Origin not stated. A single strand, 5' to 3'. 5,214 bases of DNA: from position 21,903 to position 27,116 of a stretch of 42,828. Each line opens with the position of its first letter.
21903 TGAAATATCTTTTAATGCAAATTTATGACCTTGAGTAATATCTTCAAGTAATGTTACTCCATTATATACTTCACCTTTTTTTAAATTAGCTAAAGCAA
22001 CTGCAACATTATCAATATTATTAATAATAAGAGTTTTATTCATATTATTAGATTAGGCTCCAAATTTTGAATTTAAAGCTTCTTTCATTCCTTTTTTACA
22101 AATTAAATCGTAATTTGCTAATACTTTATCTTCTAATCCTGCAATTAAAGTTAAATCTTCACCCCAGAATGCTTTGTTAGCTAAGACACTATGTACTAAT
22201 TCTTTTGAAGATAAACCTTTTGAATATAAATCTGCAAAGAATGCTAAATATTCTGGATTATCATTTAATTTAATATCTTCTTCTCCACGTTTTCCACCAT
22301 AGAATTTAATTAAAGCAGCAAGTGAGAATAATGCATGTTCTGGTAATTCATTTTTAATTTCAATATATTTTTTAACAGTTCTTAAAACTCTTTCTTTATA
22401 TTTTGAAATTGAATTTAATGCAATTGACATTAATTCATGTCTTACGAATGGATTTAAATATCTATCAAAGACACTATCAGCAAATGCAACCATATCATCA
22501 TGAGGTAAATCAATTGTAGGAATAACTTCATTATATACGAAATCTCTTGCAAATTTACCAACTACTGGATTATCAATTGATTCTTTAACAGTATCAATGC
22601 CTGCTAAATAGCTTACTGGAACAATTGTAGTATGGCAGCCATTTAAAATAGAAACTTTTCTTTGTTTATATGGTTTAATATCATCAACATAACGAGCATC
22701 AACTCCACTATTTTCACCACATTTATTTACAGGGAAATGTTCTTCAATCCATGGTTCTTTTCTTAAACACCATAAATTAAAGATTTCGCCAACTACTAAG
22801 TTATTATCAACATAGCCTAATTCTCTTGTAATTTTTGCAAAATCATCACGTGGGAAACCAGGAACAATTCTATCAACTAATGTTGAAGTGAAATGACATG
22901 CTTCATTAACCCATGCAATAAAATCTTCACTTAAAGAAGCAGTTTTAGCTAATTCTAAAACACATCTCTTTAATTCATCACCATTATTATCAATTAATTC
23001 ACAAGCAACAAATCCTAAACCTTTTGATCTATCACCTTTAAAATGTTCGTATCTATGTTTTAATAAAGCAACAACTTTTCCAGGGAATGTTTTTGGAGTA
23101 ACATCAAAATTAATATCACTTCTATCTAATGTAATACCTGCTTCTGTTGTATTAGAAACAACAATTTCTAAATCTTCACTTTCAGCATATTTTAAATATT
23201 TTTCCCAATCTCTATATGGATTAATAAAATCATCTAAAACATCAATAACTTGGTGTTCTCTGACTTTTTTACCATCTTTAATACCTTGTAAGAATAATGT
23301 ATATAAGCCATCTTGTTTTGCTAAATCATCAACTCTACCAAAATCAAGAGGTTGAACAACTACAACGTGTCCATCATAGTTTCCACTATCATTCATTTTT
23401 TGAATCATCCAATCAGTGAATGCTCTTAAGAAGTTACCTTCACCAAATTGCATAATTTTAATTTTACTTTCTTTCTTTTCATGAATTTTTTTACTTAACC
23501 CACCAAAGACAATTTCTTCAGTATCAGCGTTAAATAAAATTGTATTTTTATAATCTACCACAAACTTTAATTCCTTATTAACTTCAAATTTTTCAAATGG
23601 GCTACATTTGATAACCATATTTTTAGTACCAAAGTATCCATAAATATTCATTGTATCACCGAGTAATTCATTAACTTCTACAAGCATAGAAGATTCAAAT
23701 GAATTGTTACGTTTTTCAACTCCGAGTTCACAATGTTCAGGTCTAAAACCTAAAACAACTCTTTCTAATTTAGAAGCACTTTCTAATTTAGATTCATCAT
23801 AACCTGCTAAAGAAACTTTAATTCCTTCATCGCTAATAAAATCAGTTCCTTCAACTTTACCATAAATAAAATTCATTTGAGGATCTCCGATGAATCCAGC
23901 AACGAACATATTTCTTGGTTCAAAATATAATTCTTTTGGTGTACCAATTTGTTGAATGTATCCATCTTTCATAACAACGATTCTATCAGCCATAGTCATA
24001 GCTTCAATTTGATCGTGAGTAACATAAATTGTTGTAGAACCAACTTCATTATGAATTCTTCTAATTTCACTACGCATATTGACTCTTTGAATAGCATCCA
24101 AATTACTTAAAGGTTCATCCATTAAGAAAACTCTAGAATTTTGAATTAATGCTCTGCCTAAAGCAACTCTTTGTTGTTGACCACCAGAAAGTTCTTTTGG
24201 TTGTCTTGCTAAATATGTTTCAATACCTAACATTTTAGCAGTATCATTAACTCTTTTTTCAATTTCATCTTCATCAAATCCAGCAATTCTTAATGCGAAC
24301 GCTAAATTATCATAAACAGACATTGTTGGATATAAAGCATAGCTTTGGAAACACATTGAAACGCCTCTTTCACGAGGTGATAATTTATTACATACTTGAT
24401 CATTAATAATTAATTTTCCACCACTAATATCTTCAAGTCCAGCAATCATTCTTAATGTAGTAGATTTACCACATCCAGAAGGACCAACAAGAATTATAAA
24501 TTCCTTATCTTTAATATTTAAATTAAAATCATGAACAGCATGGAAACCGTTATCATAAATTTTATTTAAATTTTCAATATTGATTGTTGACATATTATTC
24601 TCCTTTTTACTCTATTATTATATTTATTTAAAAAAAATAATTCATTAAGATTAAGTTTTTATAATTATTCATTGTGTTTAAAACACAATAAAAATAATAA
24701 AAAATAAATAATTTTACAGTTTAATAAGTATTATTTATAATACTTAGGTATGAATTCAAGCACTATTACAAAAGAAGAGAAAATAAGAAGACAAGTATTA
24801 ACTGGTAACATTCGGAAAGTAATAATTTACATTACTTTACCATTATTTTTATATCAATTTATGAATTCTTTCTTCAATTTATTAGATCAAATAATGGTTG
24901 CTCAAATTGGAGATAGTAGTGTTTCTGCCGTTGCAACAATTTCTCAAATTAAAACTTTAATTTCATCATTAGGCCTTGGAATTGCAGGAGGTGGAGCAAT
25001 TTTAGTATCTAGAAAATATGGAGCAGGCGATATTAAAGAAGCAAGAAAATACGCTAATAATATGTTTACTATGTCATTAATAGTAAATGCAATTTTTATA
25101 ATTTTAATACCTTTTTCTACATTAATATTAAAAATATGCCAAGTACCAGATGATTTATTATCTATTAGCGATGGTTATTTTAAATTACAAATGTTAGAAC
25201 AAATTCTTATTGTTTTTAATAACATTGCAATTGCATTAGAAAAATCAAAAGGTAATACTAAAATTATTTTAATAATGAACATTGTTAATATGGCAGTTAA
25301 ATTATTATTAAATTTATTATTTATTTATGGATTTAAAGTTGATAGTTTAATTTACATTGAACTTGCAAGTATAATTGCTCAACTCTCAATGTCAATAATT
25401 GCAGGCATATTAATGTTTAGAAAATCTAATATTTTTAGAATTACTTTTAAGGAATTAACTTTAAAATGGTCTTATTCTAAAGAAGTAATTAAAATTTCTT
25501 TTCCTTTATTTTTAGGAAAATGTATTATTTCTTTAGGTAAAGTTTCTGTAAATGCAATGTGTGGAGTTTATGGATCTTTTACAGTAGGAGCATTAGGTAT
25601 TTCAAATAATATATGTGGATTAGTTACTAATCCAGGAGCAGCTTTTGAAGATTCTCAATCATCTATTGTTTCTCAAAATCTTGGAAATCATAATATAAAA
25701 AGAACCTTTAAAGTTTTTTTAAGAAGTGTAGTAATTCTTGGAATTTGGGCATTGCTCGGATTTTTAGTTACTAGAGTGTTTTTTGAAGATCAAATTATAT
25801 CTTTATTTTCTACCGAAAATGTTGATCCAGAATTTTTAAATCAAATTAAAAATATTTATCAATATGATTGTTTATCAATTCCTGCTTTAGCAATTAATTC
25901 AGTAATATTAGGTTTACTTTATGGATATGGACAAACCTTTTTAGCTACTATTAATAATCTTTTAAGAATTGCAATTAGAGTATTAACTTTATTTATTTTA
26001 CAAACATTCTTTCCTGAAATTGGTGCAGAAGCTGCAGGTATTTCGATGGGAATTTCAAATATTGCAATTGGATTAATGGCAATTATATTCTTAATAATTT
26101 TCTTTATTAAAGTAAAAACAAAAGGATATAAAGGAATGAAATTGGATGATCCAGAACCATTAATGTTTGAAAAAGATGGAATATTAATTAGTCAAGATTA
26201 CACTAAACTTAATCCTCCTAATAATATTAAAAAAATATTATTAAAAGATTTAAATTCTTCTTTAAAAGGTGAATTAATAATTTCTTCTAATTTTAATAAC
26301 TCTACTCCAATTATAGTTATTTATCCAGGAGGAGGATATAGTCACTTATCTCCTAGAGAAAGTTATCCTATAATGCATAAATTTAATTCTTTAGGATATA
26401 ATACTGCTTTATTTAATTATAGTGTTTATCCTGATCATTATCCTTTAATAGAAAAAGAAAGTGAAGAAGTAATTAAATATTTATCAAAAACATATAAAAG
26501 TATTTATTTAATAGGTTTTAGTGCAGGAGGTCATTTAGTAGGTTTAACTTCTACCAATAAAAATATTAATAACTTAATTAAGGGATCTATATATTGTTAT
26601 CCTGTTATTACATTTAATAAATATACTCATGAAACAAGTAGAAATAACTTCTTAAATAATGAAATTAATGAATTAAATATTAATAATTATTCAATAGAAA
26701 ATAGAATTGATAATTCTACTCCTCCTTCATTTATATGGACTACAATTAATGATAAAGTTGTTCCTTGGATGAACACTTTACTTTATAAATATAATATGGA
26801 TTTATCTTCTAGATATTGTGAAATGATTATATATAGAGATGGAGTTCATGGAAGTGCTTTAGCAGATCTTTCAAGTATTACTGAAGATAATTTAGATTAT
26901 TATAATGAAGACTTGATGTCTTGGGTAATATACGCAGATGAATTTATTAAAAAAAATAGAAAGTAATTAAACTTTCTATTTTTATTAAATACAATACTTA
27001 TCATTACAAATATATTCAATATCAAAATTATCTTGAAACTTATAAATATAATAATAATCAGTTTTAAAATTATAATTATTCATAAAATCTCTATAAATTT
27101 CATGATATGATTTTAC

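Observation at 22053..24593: In-frame fusion of a complete sugar-importer ABC ATPase to the catabolic dehydrogenase UxaB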

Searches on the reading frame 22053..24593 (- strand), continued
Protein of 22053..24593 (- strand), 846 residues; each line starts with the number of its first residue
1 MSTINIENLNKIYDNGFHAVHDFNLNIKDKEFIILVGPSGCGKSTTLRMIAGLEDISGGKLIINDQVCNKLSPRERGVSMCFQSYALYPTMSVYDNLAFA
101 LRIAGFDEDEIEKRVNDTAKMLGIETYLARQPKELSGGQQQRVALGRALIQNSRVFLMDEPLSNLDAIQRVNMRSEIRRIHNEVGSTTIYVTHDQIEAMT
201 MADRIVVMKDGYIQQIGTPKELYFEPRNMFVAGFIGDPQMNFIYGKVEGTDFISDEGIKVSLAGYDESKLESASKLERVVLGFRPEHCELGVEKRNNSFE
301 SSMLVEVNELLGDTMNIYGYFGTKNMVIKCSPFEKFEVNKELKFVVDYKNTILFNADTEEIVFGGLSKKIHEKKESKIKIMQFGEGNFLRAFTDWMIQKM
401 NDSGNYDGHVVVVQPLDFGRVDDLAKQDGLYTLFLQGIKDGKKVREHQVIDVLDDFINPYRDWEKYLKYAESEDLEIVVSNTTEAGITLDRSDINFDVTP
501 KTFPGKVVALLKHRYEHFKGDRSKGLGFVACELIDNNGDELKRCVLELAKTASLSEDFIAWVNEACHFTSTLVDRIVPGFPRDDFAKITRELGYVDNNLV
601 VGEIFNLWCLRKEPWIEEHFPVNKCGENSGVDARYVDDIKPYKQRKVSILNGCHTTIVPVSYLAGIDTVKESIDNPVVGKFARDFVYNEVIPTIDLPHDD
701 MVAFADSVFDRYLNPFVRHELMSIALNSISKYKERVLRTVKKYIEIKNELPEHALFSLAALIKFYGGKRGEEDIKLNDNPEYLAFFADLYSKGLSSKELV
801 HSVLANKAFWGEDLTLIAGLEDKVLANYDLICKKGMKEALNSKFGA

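Call 66: find_encoding_contigs(protein=P0020, flank=5000, max_places=2)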
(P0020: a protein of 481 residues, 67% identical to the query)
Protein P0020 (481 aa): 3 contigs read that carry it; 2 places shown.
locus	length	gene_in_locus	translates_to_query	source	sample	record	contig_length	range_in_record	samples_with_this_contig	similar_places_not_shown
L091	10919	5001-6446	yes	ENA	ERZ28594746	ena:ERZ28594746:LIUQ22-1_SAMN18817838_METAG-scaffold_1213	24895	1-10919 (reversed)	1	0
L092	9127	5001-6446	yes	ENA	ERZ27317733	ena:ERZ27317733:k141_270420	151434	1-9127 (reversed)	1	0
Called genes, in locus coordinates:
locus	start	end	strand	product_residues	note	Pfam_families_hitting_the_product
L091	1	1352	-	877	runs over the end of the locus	PF01326:PPDK_N, PF00391:PEP-utilizers, PF02896:PEP-utilizers_C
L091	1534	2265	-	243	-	PF01738:DLH (weak), PF20434:BD-FAE, PF07859:Abhydrolase_3 (weak), PF00326:Peptidase_S9, PF12146:Hydrolase_4 (faint)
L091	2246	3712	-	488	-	PF01554:MatE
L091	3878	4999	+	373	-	PF00005:ABC_tran, PF17912:OB_MalK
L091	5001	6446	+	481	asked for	PF01232:Mannitol_dh, PF08125:Mannitol_dh_C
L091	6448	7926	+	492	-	PF08666:SAF (weak), PF04295:GD_AH_second, PF20629:GD_AH_C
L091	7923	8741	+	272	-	PF01261:AP_endonuc_2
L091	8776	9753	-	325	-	PF01073:3Beta_HSD, PF01370:Epimerase, PF02719:Polysacc_synt_2, PF04321:RmlD_sub_bind, PF05368:NmrA (weak), PF13460:NAD_binding_10, PF16363:GDP_Man_Dehyd, PF07993:NAD_binding_4 (weak)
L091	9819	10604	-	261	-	PF00106:adh_short, PF08659:KR, PF23441:SDR, PF13561:adh_short_C2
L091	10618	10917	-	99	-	?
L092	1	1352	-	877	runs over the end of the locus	PF01326:PPDK_N, PF00391:PEP-utilizers, PF02896:PEP-utilizers_C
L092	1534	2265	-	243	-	PF01738:DLH (weak), PF20434:BD-FAE, PF07859:Abhydrolase_3 (weak), PF00326:Peptidase_S9, PF12146:Hydrolase_4 (faint)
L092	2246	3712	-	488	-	PF01554:MatE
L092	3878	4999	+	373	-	PF00005:ABC_tran, PF17912:OB_MalK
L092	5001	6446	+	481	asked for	PF01232:Mannitol_dh, PF08125:Mannitol_dh_C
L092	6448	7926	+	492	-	PF08666:SAF (weak), PF04295:GD_AH_second, PF20629:GD_AH_C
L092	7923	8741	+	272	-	PF01261:AP_endonuc_2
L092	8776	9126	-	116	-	?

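Call 67: find_encoding_contigs(protein=P0011, flank=5000, max_places=2)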
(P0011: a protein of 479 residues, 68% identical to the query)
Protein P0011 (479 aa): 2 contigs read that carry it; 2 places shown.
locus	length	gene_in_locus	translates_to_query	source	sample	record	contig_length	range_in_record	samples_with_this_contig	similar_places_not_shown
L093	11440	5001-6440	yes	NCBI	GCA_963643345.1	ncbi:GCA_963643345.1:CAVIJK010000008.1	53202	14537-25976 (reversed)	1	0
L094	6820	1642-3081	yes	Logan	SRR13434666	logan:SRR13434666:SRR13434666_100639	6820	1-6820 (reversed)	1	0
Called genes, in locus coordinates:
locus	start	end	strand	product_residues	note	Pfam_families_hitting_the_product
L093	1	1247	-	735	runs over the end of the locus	-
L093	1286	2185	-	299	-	PF00528:BPD_transp_1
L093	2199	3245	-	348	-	PF00528:BPD_transp_1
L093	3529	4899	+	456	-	PF01554:MatE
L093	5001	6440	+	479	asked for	PF01232:Mannitol_dh, PF08125:Mannitol_dh_C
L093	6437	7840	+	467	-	PF02056:Glyco_hydro_4, PF11975:Glyco_hydro_4C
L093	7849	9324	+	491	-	PF08666:SAF, PF04295:GD_AH_second, PF20629:GD_AH_C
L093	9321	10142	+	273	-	PF01261:AP_endonuc_2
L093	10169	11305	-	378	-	PF07470:Glyco_hydro_88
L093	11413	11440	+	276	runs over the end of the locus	PF00303:Thymidylat_synt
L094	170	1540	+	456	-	PF01554:MatE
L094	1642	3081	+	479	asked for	PF01232:Mannitol_dh, PF08125:Mannitol_dh_C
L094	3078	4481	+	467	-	PF02056:Glyco_hydro_4, PF11975:Glyco_hydro_4C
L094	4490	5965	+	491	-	PF08666:SAF, PF04295:GD_AH_second, PF20629:GD_AH_C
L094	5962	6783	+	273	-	PF01261:AP_endonuc_2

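Call 68: find_encoding_contigs(protein=P0063, flank=5000, max_places=2)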
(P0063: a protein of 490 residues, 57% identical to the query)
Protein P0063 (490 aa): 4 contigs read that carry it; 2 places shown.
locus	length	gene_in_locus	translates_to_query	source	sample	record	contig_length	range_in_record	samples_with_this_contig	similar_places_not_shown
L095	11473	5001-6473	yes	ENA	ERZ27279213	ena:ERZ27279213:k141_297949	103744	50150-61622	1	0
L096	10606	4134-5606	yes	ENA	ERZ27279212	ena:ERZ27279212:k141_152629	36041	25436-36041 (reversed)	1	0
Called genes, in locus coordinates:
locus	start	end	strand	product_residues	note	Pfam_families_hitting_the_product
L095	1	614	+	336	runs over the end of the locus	PF00294:PfkB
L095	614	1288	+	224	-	PF00657:Lipase_GDSL, PF13472:Lipase_GDSL_2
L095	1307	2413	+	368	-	PF00005:ABC_tran, PF17912:OB_MalK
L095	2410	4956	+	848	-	PF01554:MatE, PF07470:Glyco_hydro_88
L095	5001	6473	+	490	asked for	PF01232:Mannitol_dh, PF08125:Mannitol_dh_C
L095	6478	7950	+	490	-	PF08666:SAF (weak), PF04295:GD_AH_second, PF20629:GD_AH_C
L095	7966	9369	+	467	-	PF02614:UxaC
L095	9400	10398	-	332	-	PF01095:Pectinesterase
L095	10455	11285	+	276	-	PF01261:AP_endonuc_2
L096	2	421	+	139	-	?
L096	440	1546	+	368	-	PF00005:ABC_tran, PF17912:OB_MalK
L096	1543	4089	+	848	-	PF01554:MatE, PF07470:Glyco_hydro_88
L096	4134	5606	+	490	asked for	PF01232:Mannitol_dh, PF08125:Mannitol_dh_C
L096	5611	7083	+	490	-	PF08666:SAF (weak), PF04295:GD_AH_second, PF20629:GD_AH_C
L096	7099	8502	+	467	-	PF02614:UxaC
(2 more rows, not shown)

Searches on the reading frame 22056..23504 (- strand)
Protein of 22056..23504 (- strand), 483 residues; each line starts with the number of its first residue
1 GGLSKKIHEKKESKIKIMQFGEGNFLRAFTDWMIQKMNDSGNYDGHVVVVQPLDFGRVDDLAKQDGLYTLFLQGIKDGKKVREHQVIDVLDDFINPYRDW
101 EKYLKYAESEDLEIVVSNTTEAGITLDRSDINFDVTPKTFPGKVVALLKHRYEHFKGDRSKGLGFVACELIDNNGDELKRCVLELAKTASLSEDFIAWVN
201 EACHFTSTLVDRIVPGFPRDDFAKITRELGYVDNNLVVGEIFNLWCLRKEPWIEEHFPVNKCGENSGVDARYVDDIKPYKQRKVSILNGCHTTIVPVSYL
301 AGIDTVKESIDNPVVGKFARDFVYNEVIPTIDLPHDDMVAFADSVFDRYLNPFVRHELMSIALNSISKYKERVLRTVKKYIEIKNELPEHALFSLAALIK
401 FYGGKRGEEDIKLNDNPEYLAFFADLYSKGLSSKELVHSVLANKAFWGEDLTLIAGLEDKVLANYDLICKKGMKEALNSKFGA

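Call 53: search_solved_structures(query=window:22056-23504:-, max_evalue=0.001)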
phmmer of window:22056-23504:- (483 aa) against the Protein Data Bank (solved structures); distinct sequences matched with E-value up to 0.001: 6.
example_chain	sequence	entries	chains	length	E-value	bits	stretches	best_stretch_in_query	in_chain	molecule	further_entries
4im7_A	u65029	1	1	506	2.6e-27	98.9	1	130-474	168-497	Hypothetical oxidoreductase ydfI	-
7rk4_A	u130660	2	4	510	4.7e-25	91.5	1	14-380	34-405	Mannitol 2-dehydrogenase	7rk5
5itg_A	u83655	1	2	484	1.3e-24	90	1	16-476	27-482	Sorbitol dehydrogenase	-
1lj8_A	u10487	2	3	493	7.7e-22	80.9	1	16-397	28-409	mannitol dehydrogenase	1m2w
5jnm_A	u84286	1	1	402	4.6e-09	38.7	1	124-416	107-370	Mannitol-1-phosphate 5-dehydrogenase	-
3h2z_A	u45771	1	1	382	3.5e-05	26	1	157-370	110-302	Mannitol-1-phosphate 5-dehydrogenase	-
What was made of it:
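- Closest known: Tagaturonate reductase UxaB. Different: No UxaB structure is solved; the nearest PDB relatives are YdfI (4im7) and mannitol 2-dehydrogenases (call 53).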

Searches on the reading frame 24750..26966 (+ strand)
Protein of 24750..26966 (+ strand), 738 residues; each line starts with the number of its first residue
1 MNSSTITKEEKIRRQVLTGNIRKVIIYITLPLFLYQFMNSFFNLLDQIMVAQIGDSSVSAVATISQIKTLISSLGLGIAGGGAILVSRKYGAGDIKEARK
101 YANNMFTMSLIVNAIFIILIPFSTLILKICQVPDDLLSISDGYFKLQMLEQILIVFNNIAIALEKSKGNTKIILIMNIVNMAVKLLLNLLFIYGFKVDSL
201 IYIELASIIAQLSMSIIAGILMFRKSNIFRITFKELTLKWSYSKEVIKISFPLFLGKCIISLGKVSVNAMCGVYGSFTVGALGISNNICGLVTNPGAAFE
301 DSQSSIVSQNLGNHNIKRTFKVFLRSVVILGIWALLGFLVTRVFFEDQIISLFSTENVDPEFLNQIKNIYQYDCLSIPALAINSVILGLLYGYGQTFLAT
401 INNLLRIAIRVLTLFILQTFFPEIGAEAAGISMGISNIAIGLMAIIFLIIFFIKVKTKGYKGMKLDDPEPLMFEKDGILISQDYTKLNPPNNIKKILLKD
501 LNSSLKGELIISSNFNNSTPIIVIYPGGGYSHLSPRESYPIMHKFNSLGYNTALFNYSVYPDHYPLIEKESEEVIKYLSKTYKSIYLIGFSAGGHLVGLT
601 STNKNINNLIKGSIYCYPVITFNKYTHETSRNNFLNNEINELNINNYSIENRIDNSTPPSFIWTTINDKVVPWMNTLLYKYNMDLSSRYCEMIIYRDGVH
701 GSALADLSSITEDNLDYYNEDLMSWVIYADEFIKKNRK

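Call 26: search_protein_families(library=ncbifam, proteins=[window:24750-26966:+], max_evalue=0.00001)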
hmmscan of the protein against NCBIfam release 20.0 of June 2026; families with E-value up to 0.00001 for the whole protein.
window:24750-26966:+ (738 aa): 8 families
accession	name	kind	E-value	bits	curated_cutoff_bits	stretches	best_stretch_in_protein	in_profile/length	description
TIGR00797.1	matE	subfamily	4.7e-40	137.7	147.4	1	31-427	1-393/396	MATE family efflux transporter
NF041801.1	MATE_SolL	equivalog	8.7e-25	87.4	780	1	13-445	10-443/458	solanimycin export family MATE transporter SolL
NF042968.1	AcxylEst_AxeA1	equivalog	3.9e-24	84.8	700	1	515-708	44-250/459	acetylxylan esterase AxeA1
NF052620.1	AryltfaseLP1002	equivalog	1.4e-23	83.6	300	1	516-735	29-264/265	lp_1002 family arylesterase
NF007562.1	PRK10189.1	equivalog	1.6e-13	50.3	465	2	239-451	22-234/470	EmmdR/YeeO family multidrug/toxin efflux MATE transporter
NF052396.1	MATE_WgkD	equivalog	1.8e-12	47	510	1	25-396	5-372/428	tryglysin-associated MATE efflux transporter WgkD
NF000131.1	MATE_multi_MepA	equivalog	7e-11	42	850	1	21-456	14-444/451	multidrug efflux MATE transporter MepA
NF041902.1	pecacetest_PaeX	equivalog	4.9e-08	32.3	550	1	585-704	153-285/318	pectin acetylesterase PaeX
